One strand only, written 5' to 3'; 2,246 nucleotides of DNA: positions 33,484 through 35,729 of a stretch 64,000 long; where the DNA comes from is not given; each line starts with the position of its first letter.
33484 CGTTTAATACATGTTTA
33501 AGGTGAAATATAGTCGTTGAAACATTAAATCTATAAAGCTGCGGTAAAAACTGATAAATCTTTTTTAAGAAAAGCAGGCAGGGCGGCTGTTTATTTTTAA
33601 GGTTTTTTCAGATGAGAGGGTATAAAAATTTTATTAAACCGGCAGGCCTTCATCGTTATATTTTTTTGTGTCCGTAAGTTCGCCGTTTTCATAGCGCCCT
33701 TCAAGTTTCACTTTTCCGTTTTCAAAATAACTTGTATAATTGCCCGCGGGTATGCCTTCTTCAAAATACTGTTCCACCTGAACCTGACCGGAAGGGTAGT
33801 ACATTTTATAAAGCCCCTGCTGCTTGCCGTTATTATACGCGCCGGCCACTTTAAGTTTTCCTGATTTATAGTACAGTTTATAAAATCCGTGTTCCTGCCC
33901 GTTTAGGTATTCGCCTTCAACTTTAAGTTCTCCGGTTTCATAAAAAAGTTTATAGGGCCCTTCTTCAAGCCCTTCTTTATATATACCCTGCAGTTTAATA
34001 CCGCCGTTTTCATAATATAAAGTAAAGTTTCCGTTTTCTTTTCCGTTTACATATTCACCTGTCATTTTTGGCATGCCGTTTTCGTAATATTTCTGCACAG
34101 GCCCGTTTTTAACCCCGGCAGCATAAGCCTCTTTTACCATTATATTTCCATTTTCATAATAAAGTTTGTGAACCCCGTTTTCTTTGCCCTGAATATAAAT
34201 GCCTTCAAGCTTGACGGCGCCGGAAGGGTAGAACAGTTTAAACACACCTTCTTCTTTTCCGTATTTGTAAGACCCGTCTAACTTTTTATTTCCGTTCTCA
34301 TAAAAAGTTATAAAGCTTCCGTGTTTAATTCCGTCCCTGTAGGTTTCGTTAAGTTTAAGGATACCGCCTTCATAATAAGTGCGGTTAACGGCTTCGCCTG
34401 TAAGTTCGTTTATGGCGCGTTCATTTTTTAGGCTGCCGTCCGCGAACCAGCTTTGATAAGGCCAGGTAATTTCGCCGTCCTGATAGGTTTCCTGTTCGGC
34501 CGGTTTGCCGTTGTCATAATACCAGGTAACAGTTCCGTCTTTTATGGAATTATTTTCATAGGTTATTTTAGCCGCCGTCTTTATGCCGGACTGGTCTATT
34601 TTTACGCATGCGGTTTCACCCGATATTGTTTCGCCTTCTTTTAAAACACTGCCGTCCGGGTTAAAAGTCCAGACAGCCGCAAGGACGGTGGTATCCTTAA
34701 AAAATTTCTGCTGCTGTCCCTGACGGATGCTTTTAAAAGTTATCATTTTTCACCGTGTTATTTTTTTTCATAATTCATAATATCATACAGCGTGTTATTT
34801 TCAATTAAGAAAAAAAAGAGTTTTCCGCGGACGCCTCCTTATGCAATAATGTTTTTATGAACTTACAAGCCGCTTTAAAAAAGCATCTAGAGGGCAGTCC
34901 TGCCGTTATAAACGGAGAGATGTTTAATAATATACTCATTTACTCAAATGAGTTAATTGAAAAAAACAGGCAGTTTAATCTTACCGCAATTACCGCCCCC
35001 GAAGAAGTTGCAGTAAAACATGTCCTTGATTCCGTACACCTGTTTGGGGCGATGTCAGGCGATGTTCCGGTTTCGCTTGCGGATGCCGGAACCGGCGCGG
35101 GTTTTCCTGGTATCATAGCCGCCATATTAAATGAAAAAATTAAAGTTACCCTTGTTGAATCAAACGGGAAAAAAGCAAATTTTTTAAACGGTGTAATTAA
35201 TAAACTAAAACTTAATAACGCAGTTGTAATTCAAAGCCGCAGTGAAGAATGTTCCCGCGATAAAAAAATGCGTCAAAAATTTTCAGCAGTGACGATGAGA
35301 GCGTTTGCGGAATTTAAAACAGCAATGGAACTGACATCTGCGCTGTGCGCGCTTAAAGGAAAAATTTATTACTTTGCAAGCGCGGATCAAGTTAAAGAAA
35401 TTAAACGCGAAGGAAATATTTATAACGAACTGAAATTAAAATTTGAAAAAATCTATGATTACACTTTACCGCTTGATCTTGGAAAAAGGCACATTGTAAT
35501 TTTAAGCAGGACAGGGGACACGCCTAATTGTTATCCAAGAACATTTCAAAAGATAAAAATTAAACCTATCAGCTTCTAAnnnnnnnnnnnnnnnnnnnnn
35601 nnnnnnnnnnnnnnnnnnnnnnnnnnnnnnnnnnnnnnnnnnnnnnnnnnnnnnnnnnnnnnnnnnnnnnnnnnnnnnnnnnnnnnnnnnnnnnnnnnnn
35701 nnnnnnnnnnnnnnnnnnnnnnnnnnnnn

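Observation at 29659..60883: Family of short intergenic repeats with core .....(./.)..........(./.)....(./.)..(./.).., at least 7 copies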

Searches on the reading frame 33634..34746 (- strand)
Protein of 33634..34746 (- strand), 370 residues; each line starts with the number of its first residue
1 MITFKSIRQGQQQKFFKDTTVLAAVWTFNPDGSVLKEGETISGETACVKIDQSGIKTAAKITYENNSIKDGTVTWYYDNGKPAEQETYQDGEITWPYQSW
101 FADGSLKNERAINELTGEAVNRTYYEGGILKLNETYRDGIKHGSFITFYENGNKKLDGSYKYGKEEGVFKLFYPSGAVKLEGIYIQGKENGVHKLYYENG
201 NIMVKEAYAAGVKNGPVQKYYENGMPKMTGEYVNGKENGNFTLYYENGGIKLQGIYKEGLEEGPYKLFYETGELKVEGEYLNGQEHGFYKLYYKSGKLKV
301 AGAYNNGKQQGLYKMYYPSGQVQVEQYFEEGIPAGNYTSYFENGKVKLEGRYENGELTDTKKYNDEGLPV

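Call 68: search_protein_families(library=pfam, proteins=[window:33634-34746:-])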
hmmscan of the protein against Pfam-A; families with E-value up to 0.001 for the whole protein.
window:33634-34746:- (370 aa): 1 family
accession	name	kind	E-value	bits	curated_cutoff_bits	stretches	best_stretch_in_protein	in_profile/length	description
PF07661.19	MORN_2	-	2.5e-33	110.6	29.6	1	69-90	1-22/22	MORN repeat variant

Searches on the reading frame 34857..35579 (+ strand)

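Call 68: search_protein_families(library=pfam, proteins=[window:34857-35579:+])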
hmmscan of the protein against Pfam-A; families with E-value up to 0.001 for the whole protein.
window:34857-35579:+ (240 aa): 1 family
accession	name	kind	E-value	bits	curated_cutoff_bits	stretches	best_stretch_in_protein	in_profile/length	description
PF02527.21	GidB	-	9e-40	136.4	27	1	24-188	3-162/184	rRNA small subunit methyltransferase G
